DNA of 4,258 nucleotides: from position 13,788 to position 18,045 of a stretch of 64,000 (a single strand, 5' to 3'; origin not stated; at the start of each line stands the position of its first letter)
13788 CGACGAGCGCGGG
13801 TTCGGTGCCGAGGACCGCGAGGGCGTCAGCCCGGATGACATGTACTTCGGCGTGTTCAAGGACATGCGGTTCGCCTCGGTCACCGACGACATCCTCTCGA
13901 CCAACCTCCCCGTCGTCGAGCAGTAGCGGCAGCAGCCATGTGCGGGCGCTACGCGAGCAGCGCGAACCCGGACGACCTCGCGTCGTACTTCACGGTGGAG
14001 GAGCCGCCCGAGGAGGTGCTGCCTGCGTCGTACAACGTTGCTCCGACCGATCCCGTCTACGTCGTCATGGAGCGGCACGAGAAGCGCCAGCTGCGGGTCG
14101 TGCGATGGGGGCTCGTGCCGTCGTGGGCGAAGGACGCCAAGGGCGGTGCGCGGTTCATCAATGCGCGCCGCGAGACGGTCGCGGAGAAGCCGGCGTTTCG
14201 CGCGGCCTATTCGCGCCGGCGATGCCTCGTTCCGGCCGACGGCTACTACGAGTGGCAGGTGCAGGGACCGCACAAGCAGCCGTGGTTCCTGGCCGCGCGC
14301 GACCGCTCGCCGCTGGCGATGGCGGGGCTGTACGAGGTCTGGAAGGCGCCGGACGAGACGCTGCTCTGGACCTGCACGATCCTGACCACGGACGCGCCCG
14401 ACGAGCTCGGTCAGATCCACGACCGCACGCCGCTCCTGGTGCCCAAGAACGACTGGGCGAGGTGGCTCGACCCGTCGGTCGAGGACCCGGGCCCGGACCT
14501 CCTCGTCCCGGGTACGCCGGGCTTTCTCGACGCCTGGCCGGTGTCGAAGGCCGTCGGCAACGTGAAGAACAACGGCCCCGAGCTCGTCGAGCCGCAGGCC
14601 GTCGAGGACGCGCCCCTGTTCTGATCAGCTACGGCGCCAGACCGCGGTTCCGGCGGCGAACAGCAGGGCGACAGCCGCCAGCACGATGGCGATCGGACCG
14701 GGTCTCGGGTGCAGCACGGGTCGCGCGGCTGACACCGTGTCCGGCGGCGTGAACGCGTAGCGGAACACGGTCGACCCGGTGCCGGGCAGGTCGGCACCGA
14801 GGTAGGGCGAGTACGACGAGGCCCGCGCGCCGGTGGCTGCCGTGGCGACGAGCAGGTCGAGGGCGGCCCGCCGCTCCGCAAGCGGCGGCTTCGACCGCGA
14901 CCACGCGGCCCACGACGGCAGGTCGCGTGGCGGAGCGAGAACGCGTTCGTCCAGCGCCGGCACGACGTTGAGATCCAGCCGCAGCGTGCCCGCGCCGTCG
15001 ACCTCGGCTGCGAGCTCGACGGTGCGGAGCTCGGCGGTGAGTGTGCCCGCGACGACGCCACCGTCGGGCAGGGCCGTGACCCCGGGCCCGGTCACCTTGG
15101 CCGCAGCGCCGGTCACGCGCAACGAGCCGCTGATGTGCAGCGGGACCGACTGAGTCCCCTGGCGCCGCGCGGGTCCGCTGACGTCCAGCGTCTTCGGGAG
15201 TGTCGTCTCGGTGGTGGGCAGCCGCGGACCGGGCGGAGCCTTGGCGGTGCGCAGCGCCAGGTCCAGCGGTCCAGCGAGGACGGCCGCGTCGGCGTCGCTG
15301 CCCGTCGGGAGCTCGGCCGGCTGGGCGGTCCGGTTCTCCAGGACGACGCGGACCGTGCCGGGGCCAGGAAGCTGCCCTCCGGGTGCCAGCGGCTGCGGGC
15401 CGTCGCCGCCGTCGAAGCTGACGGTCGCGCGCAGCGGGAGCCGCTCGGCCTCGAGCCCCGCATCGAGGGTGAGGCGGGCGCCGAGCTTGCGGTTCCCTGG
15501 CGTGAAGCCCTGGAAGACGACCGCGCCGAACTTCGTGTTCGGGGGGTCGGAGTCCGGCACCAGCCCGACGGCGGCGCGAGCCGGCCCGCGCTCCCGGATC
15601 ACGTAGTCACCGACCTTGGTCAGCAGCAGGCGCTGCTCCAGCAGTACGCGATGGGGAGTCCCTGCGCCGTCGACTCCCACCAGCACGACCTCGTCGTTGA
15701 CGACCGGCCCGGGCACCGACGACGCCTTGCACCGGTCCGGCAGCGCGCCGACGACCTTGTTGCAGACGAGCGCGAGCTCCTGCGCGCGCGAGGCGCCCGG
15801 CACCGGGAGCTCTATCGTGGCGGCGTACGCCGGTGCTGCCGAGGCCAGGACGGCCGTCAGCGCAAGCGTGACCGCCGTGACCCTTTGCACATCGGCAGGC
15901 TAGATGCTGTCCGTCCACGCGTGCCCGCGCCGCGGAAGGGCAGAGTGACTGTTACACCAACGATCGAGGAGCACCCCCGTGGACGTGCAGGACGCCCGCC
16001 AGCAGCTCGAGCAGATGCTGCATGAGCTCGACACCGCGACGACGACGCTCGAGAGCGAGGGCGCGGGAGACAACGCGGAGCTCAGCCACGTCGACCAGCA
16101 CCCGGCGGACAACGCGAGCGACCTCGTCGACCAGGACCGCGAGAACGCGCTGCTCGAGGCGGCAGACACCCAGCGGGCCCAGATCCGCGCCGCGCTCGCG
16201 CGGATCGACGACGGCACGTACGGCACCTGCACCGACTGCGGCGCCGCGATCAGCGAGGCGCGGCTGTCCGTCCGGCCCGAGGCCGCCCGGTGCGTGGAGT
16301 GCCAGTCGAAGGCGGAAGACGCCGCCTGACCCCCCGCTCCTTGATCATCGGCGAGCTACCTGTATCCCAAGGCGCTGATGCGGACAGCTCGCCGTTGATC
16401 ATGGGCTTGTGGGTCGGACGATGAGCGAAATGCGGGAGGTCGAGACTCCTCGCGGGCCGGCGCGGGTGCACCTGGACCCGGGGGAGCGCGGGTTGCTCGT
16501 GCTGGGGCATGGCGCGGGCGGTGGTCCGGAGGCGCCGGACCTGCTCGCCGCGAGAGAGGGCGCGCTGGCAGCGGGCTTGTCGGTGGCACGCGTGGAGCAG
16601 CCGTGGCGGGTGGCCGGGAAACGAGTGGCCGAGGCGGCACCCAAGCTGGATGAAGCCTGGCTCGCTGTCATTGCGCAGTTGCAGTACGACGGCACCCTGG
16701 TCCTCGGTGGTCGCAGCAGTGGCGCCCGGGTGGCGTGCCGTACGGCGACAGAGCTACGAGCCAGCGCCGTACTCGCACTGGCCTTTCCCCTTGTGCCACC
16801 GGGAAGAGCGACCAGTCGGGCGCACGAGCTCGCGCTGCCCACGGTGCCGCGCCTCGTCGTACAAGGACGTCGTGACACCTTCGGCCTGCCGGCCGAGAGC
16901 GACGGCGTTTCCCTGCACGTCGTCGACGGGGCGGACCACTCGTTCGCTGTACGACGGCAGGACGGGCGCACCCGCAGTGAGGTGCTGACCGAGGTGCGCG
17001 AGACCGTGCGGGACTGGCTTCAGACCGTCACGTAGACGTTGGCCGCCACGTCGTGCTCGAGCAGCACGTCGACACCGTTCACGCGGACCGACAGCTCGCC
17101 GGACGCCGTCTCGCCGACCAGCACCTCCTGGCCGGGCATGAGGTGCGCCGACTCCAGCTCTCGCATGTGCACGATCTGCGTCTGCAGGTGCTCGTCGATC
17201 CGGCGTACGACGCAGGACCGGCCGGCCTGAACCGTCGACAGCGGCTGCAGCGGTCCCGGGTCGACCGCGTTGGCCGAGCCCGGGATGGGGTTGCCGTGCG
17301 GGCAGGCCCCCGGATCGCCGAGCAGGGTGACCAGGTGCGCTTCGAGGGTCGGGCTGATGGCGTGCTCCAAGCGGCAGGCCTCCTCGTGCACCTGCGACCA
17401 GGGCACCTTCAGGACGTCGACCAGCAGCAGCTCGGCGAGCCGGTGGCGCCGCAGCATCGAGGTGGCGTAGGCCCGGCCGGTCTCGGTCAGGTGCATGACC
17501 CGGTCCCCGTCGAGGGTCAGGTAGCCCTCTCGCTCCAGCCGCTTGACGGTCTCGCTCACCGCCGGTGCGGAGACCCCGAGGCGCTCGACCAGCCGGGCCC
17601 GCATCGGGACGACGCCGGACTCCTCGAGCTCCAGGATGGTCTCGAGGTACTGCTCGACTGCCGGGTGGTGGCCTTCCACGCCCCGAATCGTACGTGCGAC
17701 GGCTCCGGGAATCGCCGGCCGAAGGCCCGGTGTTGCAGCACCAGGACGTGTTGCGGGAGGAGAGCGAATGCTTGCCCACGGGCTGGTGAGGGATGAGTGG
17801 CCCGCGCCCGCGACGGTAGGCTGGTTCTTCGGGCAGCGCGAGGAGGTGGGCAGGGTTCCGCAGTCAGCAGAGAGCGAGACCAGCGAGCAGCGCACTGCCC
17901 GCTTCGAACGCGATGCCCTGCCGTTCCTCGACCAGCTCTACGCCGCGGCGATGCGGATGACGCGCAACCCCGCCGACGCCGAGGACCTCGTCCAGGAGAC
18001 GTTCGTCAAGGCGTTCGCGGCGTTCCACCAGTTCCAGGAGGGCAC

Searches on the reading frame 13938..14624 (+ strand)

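Call 60: search_protein_families(library=pfam, proteins=[window:13938-14624:+], max_evalue=0.0001)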
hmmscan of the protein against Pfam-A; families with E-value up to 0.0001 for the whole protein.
window:13938-14624:+ (228 aa): 1 family
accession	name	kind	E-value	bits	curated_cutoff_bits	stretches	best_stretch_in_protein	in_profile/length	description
PF02586.19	SRAP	-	1.6e-74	250.5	27.1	1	1-209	1-214/214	SOS response associated peptidase (SRAP)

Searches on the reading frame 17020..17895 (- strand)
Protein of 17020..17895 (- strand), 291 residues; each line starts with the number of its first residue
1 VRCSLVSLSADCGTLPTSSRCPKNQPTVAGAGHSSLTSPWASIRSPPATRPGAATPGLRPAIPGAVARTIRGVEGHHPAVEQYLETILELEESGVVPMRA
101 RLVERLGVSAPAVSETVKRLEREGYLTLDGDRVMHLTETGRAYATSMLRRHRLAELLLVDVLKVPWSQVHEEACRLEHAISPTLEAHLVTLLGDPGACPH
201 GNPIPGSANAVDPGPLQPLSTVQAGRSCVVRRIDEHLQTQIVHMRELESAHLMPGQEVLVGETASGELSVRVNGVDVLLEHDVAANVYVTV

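Call 60: search_protein_families(library=pfam, proteins=[window:17020-17895:-], max_evalue=0.0001)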
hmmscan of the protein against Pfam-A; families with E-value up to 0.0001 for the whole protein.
window:17020-17895:- (291 aa): 4 families
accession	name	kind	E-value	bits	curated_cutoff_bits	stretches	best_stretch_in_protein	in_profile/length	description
PF02742.21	Fe_dep_repr_C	-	1.8e-30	105.2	27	1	137-205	1-69/70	Iron dependent repressor, metal binding and dimerisation domain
PF01325.25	Fe_dep_repress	-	5.3e-15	55.8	26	1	80-131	6-57/60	Iron dependent repressor, N-terminal DNA binding domain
PF04023.20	FeoA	-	7.9e-08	32.7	23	1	218-290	2-73/74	FeoA domain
PF12802.13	MarR_2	-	1.8e-05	25.2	27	1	101-128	25-52/61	MarR family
